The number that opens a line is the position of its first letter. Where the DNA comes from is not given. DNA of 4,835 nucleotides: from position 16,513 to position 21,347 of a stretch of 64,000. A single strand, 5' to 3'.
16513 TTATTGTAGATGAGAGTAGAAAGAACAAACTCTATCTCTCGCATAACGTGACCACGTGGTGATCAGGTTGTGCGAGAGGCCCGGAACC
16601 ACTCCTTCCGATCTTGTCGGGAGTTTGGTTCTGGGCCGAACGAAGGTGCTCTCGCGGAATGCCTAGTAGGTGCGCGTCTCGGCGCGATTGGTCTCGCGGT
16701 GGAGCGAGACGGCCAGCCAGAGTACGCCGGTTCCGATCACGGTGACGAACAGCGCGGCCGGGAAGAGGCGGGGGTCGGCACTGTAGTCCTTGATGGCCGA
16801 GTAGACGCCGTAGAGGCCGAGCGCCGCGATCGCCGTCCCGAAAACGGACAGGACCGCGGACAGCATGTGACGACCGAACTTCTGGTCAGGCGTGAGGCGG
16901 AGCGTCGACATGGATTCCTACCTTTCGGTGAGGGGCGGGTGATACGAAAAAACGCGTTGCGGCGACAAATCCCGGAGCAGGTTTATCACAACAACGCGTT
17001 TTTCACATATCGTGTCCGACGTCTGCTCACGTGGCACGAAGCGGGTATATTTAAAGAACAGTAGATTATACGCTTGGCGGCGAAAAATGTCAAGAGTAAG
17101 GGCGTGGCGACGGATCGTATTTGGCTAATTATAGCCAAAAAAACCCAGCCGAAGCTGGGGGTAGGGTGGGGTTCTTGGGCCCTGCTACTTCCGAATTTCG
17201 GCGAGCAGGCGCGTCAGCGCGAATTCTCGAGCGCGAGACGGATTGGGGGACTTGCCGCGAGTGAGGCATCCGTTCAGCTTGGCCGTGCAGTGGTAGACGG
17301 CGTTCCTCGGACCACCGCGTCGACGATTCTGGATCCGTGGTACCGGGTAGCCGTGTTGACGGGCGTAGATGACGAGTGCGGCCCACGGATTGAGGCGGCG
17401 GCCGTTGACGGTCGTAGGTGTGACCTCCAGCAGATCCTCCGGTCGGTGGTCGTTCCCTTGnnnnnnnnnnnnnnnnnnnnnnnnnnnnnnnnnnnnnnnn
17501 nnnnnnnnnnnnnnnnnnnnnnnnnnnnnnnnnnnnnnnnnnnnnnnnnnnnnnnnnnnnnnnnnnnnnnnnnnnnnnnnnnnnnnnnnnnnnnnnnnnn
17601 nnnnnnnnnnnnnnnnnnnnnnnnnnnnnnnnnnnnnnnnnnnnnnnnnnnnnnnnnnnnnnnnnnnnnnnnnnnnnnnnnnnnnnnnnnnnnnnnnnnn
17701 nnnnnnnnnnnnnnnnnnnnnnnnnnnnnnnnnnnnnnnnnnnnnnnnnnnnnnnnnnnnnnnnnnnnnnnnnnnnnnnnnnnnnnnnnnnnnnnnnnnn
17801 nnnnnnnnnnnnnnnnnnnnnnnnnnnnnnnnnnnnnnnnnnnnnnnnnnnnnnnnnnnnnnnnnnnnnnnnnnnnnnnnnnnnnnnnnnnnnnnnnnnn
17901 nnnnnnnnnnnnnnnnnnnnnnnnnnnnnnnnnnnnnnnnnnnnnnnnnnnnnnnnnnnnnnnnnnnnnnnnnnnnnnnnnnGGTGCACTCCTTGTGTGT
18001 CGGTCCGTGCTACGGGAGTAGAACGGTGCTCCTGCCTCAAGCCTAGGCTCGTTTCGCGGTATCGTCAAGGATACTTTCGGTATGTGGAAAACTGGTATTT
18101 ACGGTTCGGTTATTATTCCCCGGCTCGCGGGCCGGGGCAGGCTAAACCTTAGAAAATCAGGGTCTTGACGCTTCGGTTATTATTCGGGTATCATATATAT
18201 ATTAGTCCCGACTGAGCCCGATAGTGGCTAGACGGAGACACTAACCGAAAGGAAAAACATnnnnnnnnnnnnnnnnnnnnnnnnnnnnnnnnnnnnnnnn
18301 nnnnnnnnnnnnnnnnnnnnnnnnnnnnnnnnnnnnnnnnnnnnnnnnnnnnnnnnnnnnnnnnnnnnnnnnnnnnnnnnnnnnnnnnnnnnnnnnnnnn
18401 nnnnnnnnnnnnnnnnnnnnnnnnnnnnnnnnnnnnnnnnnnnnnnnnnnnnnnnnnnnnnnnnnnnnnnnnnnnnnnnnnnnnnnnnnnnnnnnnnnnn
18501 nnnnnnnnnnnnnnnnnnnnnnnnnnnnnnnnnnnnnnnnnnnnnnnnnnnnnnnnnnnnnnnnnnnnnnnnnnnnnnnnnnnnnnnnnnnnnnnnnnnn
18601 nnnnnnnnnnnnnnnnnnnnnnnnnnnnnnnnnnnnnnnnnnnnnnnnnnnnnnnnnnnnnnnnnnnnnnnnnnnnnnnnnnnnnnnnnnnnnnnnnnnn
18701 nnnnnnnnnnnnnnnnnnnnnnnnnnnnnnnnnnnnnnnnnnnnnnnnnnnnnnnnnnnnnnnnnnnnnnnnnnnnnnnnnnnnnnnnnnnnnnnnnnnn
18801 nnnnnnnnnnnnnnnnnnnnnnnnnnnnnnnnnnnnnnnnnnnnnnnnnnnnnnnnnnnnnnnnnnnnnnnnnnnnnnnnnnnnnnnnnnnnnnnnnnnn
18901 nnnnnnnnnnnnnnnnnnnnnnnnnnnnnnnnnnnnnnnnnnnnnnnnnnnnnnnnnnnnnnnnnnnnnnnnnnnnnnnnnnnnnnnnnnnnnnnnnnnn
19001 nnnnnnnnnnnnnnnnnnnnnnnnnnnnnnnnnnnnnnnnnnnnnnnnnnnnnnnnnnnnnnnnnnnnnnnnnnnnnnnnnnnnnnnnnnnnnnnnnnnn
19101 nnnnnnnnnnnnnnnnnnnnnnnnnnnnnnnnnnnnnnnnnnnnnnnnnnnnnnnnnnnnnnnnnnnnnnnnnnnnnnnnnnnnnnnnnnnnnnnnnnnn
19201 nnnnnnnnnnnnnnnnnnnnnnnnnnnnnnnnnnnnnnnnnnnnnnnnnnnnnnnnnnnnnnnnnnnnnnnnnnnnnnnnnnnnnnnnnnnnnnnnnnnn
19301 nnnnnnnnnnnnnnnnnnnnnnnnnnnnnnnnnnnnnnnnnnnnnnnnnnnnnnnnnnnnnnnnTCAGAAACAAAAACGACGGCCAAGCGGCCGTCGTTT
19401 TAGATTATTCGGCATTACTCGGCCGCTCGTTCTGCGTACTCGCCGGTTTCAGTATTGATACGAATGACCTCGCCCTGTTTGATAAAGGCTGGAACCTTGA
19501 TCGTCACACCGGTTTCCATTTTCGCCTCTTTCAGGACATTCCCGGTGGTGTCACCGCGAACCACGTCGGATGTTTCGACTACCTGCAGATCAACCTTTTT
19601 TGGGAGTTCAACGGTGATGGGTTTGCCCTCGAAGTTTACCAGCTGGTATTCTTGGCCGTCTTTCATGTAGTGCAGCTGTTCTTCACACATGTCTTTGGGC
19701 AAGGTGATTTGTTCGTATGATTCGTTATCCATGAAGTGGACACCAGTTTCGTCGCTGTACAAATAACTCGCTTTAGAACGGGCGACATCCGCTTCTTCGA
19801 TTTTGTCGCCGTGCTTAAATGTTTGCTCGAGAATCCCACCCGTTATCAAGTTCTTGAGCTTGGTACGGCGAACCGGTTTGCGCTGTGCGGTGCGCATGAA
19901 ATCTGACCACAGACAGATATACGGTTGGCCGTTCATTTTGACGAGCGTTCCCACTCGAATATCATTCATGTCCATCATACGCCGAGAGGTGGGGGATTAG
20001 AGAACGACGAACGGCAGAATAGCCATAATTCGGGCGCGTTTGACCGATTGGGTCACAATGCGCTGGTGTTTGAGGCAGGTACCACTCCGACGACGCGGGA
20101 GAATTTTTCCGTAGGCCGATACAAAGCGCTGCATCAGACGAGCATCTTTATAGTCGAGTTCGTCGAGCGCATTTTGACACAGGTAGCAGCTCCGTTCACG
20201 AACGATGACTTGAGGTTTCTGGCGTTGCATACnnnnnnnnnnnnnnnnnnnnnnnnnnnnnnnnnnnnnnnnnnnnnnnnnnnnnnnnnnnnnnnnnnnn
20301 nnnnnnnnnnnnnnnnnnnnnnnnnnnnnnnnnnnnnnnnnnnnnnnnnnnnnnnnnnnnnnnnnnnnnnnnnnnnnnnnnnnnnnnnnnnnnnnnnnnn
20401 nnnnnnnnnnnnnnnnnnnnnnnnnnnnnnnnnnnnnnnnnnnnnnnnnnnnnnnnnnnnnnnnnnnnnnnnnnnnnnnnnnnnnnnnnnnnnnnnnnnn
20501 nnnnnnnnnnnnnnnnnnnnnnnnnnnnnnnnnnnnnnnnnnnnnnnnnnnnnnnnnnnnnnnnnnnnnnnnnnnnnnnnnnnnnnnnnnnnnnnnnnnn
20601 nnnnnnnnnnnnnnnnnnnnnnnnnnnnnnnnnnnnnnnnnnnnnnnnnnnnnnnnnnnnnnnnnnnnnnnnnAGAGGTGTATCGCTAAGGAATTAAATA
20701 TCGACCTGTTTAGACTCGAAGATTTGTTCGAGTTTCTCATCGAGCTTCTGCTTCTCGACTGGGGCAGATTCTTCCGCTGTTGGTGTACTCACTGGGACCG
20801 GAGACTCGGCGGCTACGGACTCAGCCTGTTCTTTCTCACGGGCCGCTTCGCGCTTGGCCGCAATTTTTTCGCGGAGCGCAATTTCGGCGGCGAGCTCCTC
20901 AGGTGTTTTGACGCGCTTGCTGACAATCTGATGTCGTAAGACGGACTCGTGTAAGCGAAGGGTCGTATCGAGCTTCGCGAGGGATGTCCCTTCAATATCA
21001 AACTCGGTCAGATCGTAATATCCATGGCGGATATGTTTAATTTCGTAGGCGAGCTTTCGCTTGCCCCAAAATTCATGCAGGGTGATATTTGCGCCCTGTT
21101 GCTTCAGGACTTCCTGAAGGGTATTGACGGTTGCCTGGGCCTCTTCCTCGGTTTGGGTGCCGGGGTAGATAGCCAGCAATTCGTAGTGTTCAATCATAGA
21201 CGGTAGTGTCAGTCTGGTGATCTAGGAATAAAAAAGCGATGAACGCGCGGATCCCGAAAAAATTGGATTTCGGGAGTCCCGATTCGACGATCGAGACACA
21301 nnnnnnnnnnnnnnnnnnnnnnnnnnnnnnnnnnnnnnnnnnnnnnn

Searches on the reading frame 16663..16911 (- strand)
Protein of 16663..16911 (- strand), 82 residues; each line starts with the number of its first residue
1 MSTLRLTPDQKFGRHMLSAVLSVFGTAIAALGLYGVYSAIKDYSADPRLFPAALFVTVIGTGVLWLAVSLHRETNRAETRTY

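Call 9: search_protein_families(library=pfam, proteins=[window:16663-16911:-], max_evalue=0.01)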
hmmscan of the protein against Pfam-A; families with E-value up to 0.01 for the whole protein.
window:16663-16911:- (82 aa): 2 families
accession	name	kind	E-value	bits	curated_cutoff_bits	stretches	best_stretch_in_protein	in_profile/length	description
PF20599.3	DUF6796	-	0.00051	20.2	26.9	1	13-61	55-104/225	Family of unknown function (DUF6796)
PF00335.26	Tetraspanin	-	0.0086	16.2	32.1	1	14-74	43-103/225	Tetraspanin family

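Call 10: search_protein_families(library=phrogs, proteins=[window:16663-16911:-], max_evalue=0.01)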
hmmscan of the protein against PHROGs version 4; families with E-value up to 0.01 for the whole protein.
window:16663-16911:- (82 aa): 0 families

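Call 67: find_related_loci(query=A4, collection=viral_contigs, flank=6000)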
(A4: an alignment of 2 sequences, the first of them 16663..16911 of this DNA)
Query A4 (82 aa) in viral_contigs; peptide patterns used: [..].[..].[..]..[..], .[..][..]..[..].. (x = any residue, [..] = any of these).
37 stretches matched a pattern, but none encodes a relative of the query by tblastn (E <= 1e-3).

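Call 97: search_protein_families(library=pfam, proteins=[L001:8476-8838:-], max_evalue=1)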
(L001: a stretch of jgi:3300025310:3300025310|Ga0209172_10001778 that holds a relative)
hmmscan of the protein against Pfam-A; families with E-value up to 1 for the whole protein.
L001:8476-8838:- (120 aa): 0 families

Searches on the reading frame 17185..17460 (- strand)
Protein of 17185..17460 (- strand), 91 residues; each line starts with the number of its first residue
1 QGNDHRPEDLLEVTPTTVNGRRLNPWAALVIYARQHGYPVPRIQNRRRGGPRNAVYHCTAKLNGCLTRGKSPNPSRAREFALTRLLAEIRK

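Call 97: search_protein_families(library=pfam, proteins=[window:17185-17460:-], max_evalue=1)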
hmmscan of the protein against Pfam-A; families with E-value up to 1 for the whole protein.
window:17185-17460:- (91 aa): 1 family
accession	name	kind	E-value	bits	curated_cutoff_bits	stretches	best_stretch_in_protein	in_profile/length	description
PF21948.1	LplA-B_cat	-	0.0049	17.3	27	1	10-68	27-81/200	Lipoyl protein ligase A/B catalytic domain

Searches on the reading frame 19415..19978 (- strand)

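Call 19: search_protein_families(library=ncbifam, proteins=[window:19415-19978:-], max_evalue=0.00001)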
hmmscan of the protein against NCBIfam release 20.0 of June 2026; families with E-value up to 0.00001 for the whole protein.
window:19415-19978:- (187 aa): 6 families
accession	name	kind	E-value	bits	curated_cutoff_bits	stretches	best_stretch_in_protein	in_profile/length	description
TIGR00038.1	efp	equivalog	2.9e-66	222.6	185.8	1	3-185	2-184/184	elongation factor P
NF001810.0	PRK00529.1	subfamily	6.6e-66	221.5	161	1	1-185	2-186/187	elongation factor P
NF011175.0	PRK14578.1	equivalog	9.2e-41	139.3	301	1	1-185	1-187/187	elongation factor P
NF003392.1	PRK04542.1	equivalog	3.8e-36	124.8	216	1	5-185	4-187/187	elongation factor P-like protein EfpL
TIGR02178.1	yeiP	equivalog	1.5e-30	106.8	264.05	1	5-185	3-186/186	elongation factor P-like protein YeiP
NF009090.0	PRK12426.1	equivalog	3.4e-28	98.5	226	1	5-184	5-184/185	elongation factor P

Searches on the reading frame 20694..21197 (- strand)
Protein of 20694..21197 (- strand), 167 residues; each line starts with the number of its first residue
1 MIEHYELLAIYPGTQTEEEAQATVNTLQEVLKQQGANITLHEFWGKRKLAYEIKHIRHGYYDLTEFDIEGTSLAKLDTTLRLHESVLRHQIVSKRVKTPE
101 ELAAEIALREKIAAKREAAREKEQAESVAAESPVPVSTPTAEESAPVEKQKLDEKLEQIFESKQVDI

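Call 19: search_protein_families(library=ncbifam, proteins=[window:20694-21197:-], max_evalue=0.00001)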
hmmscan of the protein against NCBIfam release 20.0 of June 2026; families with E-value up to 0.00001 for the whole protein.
window:20694-21197:- (167 aa): 1 family
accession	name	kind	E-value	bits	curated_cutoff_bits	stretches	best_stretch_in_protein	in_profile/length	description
TIGR00166.1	S6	equivalog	8.1e-23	80.5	42.9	1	2-94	1-93/95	30S ribosomal protein S6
